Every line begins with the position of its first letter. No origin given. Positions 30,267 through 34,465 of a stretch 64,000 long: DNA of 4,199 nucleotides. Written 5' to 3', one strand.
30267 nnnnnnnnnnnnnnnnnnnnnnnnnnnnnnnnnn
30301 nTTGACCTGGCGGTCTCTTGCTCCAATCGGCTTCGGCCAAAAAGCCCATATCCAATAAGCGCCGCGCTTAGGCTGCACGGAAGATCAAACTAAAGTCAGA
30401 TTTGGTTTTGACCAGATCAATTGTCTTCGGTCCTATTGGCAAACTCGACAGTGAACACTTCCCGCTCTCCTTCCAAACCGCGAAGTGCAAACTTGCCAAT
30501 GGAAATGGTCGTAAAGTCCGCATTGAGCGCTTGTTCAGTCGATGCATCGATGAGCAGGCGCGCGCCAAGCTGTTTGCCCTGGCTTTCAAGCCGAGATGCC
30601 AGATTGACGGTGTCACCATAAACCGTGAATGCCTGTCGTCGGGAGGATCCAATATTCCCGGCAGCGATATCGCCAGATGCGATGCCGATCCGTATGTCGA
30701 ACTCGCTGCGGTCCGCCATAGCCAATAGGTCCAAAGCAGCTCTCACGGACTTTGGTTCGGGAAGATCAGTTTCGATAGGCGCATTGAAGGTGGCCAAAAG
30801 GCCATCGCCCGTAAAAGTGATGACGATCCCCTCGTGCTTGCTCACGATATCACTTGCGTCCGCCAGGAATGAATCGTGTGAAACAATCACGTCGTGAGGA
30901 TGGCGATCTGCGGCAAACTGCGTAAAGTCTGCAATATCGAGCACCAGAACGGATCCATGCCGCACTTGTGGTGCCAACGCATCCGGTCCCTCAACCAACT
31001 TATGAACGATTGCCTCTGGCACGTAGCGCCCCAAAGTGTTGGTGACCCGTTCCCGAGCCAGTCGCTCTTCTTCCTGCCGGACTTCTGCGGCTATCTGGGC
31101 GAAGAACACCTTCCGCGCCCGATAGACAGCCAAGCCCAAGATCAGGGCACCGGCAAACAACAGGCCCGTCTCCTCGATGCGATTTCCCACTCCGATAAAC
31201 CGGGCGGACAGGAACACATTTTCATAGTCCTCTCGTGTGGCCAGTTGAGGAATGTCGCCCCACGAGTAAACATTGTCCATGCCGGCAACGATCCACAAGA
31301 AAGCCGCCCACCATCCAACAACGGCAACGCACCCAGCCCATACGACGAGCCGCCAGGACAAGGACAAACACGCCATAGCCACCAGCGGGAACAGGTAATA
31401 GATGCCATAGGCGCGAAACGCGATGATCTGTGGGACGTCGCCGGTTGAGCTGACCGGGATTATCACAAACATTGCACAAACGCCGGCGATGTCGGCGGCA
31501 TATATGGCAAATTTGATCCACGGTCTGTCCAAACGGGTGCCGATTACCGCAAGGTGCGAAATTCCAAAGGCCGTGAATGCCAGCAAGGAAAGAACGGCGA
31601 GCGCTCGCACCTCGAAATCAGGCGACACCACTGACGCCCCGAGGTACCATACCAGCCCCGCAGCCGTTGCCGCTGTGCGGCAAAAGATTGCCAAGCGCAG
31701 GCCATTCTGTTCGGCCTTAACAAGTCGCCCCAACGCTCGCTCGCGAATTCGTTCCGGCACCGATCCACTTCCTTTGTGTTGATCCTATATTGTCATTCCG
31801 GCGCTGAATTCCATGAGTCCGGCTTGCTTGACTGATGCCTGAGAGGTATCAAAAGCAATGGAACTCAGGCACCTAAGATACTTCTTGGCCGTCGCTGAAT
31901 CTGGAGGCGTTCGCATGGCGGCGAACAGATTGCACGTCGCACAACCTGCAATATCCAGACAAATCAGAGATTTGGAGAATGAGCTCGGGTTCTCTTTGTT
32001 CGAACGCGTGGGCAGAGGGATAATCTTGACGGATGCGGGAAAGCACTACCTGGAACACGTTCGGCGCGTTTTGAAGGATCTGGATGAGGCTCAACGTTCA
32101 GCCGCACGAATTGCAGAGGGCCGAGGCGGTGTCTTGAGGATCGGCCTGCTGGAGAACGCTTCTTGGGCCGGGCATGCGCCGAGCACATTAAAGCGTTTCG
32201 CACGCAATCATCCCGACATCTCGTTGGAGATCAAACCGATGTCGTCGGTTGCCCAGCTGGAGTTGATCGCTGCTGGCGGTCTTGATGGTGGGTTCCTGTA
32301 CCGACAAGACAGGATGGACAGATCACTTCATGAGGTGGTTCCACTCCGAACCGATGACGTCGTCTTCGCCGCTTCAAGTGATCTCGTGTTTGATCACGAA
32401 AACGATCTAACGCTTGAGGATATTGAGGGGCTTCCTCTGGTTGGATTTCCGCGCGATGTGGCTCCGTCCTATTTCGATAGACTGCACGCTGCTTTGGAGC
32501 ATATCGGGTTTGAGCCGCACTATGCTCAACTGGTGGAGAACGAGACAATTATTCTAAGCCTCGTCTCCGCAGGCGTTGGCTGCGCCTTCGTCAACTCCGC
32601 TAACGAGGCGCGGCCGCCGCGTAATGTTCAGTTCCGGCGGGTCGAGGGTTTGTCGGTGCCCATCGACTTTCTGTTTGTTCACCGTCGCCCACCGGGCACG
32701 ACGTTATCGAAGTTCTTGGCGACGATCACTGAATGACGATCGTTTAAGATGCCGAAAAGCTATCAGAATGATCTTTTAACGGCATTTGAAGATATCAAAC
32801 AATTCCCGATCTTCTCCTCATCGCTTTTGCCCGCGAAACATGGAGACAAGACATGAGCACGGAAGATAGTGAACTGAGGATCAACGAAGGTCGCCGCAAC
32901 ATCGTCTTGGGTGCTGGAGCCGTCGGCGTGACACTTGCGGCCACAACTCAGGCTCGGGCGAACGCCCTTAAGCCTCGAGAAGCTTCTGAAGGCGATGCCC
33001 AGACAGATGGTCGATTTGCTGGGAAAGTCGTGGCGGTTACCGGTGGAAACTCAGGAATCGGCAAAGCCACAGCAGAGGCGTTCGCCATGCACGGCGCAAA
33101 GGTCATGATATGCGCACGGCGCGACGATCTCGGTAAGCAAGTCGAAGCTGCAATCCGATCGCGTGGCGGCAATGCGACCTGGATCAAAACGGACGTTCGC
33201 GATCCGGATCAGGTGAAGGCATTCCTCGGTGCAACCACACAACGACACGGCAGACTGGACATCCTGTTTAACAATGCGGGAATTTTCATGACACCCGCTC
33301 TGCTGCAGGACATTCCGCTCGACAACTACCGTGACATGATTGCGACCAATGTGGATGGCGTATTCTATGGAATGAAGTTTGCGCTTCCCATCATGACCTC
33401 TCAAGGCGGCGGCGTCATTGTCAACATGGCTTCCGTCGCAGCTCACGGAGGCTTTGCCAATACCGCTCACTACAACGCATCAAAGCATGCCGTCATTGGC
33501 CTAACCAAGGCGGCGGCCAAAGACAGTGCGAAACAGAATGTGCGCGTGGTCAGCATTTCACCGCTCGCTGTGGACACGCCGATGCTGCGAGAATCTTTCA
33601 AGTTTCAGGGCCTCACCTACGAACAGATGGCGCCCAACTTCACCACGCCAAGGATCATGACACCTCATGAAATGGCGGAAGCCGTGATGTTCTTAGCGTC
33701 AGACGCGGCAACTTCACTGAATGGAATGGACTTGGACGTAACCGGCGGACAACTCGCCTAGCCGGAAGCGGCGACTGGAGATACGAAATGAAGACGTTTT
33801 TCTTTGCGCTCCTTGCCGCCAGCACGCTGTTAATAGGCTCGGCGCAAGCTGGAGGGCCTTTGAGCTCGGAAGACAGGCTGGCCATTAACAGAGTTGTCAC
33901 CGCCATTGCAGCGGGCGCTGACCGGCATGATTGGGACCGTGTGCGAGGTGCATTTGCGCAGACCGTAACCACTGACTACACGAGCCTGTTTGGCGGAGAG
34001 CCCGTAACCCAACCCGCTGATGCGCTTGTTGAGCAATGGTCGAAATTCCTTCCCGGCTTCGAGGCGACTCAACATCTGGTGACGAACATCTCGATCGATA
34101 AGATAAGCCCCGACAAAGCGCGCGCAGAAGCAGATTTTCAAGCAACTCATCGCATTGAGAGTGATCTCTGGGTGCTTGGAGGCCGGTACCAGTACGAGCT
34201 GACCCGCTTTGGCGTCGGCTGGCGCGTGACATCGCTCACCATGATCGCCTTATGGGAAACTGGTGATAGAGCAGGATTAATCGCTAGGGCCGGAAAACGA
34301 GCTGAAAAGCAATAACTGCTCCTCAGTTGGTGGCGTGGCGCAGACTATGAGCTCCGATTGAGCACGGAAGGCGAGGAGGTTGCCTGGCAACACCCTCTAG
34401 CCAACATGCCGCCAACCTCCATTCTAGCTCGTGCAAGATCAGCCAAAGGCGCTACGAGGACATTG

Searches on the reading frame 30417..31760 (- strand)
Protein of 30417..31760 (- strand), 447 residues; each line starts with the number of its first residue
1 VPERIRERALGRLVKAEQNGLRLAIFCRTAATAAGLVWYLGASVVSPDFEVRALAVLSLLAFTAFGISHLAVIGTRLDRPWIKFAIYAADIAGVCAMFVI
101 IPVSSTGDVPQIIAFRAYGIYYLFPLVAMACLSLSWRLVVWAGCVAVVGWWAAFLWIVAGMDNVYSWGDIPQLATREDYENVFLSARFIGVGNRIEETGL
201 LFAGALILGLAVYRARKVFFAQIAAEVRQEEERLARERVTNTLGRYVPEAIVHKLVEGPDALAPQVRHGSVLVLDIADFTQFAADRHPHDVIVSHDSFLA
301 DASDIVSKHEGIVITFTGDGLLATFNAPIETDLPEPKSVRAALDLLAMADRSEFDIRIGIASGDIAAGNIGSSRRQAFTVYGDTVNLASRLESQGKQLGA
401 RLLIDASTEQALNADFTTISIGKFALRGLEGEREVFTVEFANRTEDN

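Call 7: search_protein_families(library=pfam, proteins=[window:30417-31760:-])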
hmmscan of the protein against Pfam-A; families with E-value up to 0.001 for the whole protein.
window:30417-31760:- (447 aa): 1 family
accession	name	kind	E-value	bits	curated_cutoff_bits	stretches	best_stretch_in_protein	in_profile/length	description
PF00211.25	Guanylate_cyc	-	4.9e-19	69.1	21.9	1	270-437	10-180/183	Adenylate and Guanylate cyclase catalytic domain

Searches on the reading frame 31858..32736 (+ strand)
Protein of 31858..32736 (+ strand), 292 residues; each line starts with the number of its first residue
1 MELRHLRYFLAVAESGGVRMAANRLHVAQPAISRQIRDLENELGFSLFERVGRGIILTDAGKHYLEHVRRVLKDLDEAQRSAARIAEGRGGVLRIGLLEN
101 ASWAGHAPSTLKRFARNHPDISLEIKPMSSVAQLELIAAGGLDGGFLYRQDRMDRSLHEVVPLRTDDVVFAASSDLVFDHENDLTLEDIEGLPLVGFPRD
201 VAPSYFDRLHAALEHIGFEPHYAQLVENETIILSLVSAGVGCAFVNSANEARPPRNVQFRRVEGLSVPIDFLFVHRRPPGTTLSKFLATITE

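Call 7: search_protein_families(library=pfam, proteins=[window:31858-32736:+])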
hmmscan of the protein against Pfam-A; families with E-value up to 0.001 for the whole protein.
window:31858-32736:+ (292 aa): 2 families
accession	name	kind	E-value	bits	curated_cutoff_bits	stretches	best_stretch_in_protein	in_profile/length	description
PF03466.25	LysR_substrate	-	3.9e-26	92.2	28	1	87-278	2-190/209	LysR substrate binding domain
PF00126.33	HTH_1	-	4.5e-24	84.6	26.6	1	3-62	1-60/60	Bacterial regulatory helix-turn-helix protein, lysR family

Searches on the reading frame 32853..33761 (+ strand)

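Call 7: search_protein_families(library=pfam, proteins=[window:32853-33761:+])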
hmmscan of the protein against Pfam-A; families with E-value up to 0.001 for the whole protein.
window:32853-33761:+ (302 aa): 4 families
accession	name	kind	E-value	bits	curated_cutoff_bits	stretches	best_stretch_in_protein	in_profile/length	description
PF13561.12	adh_short_C2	-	2.4e-57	194.6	27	1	66-299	5-234/236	Enoyl-(Acyl carrier protein) reductase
PF00106.31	adh_short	-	1.7e-55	188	26.6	1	58-250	1-192/195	short chain dehydrogenase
PF08659.16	KR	-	1.3e-12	48.4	22.6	1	61-235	4-173/180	KR domain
PF01370.27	Epimerase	-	0.00041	20.3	20.9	0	60-126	1-61/240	NAD dependent epimerase/dehydratase family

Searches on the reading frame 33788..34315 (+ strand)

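Call 7: search_protein_families(library=pfam, proteins=[window:33788-34315:+])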
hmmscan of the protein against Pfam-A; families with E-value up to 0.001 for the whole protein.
window:33788-34315:+ (175 aa): 2 families
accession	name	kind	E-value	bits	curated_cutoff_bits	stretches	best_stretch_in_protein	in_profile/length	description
PF13577.12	SnoaL_4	-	6.8e-23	81.5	24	1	27-151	3-126/126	SnoaL-like domain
PF02982.20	Scytalone_dh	-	8.3e-07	29.4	27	1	27-124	4-104/160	Scytalone dehydratase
